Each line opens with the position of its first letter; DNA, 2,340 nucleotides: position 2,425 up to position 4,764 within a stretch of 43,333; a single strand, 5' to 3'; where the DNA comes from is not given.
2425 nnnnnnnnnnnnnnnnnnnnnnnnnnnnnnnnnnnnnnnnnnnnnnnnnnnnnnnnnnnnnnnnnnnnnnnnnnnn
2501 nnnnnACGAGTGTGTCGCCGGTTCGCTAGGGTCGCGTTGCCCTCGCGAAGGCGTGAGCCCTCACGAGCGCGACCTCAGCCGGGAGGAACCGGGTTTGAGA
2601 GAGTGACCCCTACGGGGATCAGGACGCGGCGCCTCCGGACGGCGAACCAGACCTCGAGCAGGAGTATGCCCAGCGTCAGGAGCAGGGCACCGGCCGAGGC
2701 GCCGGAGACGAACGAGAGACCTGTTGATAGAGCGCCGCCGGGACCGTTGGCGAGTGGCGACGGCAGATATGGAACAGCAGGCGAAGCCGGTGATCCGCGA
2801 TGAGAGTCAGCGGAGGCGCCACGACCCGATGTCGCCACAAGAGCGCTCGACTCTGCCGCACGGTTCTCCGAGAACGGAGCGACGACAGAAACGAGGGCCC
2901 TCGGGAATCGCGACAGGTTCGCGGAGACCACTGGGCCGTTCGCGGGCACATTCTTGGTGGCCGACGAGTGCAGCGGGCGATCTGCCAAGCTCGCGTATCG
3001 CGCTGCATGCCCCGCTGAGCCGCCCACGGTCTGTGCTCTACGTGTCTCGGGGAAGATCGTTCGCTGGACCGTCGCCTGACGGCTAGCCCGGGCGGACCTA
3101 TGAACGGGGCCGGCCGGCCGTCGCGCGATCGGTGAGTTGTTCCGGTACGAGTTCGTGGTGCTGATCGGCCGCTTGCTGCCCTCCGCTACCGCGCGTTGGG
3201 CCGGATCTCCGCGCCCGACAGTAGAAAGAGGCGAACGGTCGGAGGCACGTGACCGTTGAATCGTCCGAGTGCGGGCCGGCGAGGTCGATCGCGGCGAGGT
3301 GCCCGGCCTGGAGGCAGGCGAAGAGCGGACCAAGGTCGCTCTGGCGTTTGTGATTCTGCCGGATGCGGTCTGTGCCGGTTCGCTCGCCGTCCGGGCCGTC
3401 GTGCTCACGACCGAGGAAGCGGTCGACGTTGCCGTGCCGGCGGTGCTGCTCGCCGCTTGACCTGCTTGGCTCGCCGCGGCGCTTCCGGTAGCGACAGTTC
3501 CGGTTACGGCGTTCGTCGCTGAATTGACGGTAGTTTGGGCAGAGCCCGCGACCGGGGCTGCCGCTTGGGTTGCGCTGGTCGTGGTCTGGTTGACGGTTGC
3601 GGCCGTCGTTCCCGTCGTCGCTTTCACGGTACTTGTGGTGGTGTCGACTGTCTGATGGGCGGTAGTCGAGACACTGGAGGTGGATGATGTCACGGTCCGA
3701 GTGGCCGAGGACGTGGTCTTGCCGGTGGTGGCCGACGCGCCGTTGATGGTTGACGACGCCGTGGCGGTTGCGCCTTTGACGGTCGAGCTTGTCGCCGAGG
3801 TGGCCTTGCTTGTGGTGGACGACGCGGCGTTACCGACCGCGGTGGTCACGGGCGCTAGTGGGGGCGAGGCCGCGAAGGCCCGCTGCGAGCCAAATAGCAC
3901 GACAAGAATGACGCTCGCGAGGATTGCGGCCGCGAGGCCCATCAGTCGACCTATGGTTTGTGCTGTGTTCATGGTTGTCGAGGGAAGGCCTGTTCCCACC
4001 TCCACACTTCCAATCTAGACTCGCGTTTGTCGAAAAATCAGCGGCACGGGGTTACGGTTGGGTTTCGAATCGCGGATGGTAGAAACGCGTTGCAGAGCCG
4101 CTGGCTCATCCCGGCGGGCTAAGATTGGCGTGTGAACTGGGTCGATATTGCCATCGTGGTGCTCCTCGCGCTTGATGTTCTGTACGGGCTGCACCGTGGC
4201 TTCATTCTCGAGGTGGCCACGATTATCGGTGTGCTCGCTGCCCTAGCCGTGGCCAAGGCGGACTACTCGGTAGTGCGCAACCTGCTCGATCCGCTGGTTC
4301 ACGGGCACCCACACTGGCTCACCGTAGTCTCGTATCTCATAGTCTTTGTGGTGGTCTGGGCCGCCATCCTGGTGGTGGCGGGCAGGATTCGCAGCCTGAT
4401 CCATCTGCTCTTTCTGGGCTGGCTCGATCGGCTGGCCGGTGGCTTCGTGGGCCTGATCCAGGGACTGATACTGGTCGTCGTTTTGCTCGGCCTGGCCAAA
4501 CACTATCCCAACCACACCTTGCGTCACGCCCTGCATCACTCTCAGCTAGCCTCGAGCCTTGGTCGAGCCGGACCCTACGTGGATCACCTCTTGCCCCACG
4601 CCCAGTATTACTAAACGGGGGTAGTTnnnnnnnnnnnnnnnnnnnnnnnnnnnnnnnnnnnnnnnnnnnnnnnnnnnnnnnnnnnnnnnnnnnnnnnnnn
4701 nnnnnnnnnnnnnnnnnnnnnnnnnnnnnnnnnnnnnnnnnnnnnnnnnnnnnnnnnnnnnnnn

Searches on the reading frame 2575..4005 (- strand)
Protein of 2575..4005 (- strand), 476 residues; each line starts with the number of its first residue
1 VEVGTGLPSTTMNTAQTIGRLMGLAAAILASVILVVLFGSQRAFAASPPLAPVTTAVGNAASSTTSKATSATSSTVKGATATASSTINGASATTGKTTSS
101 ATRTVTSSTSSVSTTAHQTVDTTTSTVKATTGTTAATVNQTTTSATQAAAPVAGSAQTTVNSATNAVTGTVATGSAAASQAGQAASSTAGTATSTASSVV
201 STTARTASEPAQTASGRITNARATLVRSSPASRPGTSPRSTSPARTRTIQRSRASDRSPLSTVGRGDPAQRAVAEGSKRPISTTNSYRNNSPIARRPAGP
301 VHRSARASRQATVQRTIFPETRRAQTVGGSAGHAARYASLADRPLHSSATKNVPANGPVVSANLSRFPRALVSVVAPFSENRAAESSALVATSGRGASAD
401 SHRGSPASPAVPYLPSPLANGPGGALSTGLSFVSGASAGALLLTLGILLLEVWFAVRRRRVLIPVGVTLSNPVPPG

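Call 3: search_protein_families(library=pfam, proteins=[window:2575-4005:-], max_evalue=1)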
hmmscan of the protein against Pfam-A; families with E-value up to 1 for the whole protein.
window:2575-4005:- (476 aa): 1 family
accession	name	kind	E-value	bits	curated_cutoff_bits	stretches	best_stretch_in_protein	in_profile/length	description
PF01442.23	Apolipoprotein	-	0.00096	19.3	90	1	75-227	23-176/190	Apolipoprotein A1/A4/E domain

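Call 4: search_protein_families(library=ncbifam, proteins=[window:2575-4005:-], max_evalue=1)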
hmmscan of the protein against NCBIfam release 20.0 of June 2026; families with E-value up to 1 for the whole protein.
window:2575-4005:- (476 aa): 0 families

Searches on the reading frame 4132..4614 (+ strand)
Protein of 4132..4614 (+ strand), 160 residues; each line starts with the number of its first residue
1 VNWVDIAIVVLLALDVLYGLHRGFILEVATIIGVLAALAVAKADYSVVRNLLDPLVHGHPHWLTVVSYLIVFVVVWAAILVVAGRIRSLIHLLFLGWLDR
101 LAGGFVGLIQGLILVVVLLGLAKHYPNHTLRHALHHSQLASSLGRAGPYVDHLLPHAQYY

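Call 12: search_protein_families(library=pfam, proteins=[window:4132-4614:+], max_evalue=0.001)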
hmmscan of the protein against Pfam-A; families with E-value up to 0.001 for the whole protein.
window:4132-4614:+ (160 aa): 1 family
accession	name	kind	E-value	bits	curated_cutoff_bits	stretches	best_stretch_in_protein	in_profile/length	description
PF02674.22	Colicin_V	-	5e-28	98.3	29.3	1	4-146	1-142/144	Colicin V production protein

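Call 29: find_encoding_contigs(protein=window:4132-4614:+, flank=10000, max_places=4)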
Protein window:4132-4614:+ (160 aa): no gene with exactly this product is on record in the collection.
